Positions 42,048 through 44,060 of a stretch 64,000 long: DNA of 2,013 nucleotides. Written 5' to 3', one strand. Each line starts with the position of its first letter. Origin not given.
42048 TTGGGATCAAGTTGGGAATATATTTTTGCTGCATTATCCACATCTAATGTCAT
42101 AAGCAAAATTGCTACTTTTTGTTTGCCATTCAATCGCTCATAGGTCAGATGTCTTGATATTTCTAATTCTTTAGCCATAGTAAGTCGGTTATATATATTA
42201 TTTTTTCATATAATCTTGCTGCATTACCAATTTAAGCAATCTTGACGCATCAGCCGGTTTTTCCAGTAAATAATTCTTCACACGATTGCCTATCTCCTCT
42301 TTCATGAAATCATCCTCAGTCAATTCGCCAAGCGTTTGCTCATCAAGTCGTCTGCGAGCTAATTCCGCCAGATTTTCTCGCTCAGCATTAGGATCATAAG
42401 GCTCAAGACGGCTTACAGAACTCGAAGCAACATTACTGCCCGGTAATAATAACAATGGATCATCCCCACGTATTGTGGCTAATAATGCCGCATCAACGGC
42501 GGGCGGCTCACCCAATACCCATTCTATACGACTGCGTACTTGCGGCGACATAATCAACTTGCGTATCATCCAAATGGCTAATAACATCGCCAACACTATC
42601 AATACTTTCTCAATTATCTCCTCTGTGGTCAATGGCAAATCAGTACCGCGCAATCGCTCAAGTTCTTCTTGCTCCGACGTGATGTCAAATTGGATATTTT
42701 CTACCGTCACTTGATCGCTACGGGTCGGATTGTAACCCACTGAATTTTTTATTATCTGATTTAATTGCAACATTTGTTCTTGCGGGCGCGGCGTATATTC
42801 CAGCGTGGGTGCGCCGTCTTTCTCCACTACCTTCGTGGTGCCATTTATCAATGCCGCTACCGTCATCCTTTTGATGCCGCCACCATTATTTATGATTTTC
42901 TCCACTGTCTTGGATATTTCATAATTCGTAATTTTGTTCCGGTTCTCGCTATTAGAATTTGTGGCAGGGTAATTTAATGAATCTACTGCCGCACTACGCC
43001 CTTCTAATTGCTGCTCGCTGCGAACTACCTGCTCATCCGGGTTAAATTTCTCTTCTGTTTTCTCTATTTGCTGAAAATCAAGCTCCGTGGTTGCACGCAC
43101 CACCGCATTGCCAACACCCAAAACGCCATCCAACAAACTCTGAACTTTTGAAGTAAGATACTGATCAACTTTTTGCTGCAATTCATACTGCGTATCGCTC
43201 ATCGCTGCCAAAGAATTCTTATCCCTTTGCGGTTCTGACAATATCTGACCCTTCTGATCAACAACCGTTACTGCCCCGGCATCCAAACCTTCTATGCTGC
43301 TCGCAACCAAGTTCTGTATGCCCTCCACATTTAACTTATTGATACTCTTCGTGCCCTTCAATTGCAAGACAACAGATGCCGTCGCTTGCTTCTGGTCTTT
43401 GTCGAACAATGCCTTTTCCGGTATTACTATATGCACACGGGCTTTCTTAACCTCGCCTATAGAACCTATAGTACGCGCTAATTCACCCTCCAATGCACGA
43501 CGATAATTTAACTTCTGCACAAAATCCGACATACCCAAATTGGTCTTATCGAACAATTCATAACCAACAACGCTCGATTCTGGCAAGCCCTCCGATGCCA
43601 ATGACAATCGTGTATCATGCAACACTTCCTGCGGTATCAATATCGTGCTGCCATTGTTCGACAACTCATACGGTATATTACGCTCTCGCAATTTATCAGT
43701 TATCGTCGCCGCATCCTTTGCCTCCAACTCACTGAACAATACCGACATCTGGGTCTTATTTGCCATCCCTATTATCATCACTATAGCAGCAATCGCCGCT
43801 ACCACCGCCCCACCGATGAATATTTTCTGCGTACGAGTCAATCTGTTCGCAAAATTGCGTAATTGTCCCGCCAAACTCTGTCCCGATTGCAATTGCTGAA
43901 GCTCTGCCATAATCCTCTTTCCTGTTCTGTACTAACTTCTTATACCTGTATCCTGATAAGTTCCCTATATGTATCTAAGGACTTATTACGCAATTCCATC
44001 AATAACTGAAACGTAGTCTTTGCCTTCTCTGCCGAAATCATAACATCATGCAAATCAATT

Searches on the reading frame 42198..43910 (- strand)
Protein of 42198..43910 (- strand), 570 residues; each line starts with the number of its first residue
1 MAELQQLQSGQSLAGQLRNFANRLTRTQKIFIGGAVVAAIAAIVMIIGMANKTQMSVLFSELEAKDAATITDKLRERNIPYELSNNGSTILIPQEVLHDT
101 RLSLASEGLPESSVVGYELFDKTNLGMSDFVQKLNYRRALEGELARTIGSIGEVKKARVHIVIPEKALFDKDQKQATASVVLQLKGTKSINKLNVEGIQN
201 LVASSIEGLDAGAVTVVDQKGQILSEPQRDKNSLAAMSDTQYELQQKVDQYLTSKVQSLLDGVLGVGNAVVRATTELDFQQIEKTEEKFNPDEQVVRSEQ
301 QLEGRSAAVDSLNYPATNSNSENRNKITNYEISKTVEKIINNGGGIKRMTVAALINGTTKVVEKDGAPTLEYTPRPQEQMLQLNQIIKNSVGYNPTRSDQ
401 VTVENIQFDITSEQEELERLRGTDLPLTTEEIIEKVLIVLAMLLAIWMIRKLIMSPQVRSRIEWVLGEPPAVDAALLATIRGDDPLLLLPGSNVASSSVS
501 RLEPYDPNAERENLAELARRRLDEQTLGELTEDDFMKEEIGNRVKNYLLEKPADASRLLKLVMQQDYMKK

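Call 76: search_protein_families(library=pfam, proteins=[window:42198-43910:-], max_evalue=0.00001)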
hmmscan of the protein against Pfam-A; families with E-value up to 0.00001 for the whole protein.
window:42198-43910:- (570 aa): 2 families
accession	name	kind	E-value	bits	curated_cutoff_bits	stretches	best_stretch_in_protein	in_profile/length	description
PF01514.23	YscJ_FliF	-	2.1e-65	220.4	24.4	1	51-225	2-178/179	Secretory protein of YscJ/FliF family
PF08345.17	YscJ_FliF_C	-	4.7e-34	118.4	23.8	1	260-408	1-147/147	Flagellar M-ring protein C-terminal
